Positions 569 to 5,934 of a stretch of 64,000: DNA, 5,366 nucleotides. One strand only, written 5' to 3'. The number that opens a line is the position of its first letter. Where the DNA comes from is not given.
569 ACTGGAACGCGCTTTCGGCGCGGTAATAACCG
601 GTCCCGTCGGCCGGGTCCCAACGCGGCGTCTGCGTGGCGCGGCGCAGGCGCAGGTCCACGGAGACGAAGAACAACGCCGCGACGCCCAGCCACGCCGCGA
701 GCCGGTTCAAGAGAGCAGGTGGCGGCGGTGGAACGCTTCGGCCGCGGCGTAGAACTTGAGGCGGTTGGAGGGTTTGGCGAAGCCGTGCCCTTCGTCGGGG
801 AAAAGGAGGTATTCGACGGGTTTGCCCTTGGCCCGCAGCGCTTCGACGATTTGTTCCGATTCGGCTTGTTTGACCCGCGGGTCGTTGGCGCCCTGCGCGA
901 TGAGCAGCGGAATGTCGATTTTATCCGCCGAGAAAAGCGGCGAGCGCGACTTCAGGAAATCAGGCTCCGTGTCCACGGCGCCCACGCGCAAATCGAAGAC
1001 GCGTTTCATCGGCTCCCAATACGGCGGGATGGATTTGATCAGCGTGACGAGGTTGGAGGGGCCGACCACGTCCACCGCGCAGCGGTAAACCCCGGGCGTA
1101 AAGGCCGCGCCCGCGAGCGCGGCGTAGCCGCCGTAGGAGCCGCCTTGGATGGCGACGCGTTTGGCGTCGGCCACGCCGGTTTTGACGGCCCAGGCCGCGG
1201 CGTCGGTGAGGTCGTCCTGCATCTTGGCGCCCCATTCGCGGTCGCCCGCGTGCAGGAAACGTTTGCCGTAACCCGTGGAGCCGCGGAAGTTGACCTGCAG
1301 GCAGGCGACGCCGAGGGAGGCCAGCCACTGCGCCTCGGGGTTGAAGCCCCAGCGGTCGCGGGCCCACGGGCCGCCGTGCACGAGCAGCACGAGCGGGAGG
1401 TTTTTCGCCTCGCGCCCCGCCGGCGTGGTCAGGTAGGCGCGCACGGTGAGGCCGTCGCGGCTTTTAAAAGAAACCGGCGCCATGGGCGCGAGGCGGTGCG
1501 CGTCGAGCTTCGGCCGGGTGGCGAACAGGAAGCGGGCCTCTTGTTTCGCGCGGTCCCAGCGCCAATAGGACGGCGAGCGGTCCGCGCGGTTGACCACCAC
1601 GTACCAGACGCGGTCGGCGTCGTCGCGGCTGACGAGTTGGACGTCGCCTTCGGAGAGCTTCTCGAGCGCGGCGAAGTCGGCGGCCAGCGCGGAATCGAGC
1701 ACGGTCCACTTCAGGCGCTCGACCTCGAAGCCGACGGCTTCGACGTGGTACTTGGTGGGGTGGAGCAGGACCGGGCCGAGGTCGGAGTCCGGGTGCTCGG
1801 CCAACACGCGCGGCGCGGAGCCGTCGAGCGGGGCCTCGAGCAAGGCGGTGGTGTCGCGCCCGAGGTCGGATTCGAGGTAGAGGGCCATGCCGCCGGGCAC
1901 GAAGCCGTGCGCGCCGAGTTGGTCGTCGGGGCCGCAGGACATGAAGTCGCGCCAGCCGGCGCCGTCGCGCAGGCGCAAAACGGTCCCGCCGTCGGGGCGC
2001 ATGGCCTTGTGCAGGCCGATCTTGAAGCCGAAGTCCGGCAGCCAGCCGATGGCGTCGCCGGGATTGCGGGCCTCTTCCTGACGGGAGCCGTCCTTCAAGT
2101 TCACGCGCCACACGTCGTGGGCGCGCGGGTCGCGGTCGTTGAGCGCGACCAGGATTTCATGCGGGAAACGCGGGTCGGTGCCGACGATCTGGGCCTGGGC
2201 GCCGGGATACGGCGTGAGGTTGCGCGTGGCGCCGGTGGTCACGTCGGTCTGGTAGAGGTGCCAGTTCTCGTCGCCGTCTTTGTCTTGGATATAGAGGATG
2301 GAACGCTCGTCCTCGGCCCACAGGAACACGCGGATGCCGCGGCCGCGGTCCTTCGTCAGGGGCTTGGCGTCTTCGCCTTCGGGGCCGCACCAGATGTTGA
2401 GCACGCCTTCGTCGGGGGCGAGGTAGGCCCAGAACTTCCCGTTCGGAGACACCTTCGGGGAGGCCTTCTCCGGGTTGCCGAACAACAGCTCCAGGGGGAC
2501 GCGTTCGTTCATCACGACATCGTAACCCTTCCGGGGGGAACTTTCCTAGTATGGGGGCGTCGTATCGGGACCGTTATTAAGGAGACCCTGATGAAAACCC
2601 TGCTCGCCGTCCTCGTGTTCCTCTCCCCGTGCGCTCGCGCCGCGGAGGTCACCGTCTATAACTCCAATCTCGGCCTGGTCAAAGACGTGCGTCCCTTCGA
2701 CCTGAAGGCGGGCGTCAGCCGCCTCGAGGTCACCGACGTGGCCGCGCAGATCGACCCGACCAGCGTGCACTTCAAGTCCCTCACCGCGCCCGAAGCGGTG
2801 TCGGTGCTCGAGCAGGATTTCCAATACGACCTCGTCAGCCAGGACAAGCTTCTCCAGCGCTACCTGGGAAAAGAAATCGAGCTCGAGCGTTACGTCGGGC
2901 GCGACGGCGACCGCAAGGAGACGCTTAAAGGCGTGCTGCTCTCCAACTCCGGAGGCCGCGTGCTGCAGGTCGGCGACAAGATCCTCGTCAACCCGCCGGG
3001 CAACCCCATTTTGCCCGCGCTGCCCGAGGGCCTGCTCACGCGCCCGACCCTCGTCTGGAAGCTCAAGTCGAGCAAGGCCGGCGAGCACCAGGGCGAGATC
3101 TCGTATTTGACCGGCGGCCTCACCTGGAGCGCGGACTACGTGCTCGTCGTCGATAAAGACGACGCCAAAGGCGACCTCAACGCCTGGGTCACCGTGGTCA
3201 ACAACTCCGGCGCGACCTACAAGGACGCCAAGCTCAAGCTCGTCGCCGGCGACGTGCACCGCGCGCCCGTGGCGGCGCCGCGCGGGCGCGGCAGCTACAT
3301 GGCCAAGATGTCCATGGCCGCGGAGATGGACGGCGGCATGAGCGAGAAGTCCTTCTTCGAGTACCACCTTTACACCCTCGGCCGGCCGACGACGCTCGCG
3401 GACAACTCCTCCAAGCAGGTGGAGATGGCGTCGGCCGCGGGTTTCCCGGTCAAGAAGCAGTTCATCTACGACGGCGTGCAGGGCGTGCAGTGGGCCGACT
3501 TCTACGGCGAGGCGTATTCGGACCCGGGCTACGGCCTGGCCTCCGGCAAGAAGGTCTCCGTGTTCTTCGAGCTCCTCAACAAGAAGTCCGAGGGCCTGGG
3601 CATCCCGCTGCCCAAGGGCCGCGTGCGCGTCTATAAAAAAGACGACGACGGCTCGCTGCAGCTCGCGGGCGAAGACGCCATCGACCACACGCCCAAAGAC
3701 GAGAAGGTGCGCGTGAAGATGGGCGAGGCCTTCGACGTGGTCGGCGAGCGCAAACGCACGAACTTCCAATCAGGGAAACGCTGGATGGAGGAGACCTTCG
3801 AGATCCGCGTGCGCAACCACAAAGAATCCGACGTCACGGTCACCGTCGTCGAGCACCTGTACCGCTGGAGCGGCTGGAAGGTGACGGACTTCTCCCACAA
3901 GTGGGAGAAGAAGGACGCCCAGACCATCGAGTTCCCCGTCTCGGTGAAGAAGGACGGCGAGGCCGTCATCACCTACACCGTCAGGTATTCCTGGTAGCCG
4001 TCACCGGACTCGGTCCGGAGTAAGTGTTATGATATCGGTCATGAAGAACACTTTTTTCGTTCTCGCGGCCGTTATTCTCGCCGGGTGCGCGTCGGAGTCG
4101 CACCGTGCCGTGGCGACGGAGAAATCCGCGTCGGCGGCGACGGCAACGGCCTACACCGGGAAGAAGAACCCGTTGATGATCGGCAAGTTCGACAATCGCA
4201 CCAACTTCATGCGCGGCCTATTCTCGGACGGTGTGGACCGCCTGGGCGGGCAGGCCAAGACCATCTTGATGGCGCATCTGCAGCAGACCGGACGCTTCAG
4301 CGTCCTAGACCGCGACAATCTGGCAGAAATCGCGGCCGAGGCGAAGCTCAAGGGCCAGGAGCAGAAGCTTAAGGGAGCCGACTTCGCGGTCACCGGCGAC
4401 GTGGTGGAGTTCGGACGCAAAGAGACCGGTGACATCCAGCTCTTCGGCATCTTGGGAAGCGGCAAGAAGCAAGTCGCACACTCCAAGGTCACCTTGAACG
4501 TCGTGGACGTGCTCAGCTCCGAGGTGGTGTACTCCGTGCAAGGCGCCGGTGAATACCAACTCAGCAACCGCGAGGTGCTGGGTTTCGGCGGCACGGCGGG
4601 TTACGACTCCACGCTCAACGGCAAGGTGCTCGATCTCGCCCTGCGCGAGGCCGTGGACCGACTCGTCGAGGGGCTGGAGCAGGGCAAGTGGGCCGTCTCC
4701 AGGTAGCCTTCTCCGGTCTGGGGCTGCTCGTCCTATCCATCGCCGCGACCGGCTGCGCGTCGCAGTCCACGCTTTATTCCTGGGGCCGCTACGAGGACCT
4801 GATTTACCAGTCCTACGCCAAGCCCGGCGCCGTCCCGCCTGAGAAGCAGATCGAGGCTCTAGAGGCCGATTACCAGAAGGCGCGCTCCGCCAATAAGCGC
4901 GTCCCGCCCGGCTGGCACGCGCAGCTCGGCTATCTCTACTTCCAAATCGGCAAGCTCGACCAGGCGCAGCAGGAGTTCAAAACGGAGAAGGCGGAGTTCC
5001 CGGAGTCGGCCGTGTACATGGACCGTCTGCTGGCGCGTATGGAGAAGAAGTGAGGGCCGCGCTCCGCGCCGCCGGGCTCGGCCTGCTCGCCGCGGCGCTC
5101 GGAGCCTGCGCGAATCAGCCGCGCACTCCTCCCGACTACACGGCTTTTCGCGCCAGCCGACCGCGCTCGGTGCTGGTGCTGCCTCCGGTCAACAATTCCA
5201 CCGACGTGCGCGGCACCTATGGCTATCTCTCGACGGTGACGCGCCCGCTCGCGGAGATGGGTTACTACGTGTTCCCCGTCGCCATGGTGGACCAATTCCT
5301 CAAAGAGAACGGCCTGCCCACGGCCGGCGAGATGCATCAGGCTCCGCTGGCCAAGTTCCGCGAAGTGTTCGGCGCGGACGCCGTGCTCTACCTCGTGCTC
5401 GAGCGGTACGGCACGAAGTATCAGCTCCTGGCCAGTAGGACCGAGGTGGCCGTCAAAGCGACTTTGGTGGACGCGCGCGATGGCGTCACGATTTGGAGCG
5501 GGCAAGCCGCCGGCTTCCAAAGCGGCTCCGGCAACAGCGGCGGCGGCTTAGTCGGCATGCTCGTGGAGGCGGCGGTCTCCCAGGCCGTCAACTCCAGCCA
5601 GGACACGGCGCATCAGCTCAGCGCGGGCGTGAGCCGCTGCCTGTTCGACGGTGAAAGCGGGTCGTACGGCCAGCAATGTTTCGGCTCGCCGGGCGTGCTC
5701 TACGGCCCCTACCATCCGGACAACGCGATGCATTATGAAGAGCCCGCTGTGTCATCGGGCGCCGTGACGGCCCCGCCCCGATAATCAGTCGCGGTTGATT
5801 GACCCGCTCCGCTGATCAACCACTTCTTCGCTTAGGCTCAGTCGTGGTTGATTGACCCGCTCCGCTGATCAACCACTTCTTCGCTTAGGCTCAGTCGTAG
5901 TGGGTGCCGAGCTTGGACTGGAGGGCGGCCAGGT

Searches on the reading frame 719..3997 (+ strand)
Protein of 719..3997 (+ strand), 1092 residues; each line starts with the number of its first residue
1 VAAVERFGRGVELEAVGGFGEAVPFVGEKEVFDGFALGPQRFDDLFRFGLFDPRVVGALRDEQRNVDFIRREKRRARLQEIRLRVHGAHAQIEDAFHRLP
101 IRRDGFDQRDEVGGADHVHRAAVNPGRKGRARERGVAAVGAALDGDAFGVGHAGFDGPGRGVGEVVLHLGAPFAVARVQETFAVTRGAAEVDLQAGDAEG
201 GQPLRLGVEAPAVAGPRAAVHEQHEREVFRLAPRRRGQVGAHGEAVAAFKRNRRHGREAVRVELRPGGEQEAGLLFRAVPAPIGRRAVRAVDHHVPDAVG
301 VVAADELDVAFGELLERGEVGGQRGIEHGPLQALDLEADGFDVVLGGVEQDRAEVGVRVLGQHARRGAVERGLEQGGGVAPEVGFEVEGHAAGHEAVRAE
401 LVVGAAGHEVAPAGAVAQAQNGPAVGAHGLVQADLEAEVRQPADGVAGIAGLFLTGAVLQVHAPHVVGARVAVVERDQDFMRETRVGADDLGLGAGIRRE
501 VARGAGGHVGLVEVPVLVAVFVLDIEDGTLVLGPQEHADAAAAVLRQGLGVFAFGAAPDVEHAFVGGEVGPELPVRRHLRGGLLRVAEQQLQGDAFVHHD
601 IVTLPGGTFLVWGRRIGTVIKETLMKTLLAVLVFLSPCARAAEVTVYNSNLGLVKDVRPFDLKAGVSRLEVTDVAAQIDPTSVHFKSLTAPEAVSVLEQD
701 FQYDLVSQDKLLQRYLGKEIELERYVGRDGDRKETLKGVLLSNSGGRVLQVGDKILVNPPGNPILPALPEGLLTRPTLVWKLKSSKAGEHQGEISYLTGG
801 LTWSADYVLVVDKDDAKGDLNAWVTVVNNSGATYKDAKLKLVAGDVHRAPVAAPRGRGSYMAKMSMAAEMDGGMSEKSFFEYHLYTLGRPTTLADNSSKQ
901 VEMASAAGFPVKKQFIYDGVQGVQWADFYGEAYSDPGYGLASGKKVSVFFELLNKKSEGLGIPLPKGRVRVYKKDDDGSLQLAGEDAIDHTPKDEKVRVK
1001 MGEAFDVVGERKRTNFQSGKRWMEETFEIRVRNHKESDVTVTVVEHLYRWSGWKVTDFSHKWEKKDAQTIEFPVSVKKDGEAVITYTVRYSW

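Call 19: search_protein_families(library=pfam, proteins=[window:719-3997:+], max_evalue=0.001)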
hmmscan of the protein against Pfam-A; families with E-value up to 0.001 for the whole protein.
window:719-3997:+ (1092 aa): 2 families
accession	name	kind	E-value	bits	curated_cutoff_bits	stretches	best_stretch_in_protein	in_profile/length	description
PF13598.12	DUF4139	-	3.4e-09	37.1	31.8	1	793-1090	2-201/205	Domain of unknown function (DUF4139)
PF13600.11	DUF4140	-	0.00081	20.2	27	0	644-698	1-51/98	N-terminal domain of unknown function (DUF4140)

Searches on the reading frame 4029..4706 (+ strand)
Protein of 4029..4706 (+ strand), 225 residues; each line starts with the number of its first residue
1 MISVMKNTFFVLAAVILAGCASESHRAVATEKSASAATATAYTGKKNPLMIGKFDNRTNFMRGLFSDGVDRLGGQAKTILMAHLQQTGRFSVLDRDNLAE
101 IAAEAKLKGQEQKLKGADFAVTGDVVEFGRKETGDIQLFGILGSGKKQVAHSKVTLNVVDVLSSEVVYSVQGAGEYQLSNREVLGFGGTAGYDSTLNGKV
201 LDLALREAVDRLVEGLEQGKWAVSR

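Call 19: search_protein_families(library=pfam, proteins=[window:4029-4706:+], max_evalue=0.001)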
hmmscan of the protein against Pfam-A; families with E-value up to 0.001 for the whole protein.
window:4029-4706:+ (225 aa): 2 families
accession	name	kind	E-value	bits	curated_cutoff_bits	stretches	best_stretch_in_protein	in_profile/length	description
PF03783.19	CsgG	-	6.6e-25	88.1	20.8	1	45-220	8-201/210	Curli production assembly/transport component CsgG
PF04052.18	TolB_N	-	0.00095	19.7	22.4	0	71-139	28-98/106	TolB amino-terminal domain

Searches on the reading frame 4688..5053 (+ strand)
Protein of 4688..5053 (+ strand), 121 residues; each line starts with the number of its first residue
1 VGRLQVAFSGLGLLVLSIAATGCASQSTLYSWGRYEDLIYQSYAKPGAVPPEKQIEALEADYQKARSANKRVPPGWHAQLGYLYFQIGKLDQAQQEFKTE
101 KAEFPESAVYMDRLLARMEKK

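Call 19: search_protein_families(library=pfam, proteins=[window:4688-5053:+], max_evalue=0.001)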
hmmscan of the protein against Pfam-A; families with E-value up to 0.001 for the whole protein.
window:4688-5053:+ (121 aa): 1 family
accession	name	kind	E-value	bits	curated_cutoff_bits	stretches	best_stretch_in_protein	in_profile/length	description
PF16068.10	DUF4810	-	8.1e-31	106.8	34.7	1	29-114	1-85/85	Domain of unknown function (DUF4810)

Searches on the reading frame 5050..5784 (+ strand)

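Call 19: search_protein_families(library=pfam, proteins=[window:5050-5784:+], max_evalue=0.001)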
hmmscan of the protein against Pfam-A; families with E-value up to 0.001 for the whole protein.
window:5050-5784:+ (244 aa): 1 family
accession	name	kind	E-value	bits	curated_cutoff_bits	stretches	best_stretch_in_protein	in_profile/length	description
PF05643.16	GNA1162-like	-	1.2e-67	227.6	25.9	1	29-199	2-172/185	Putative lipoprotein GNA1162-like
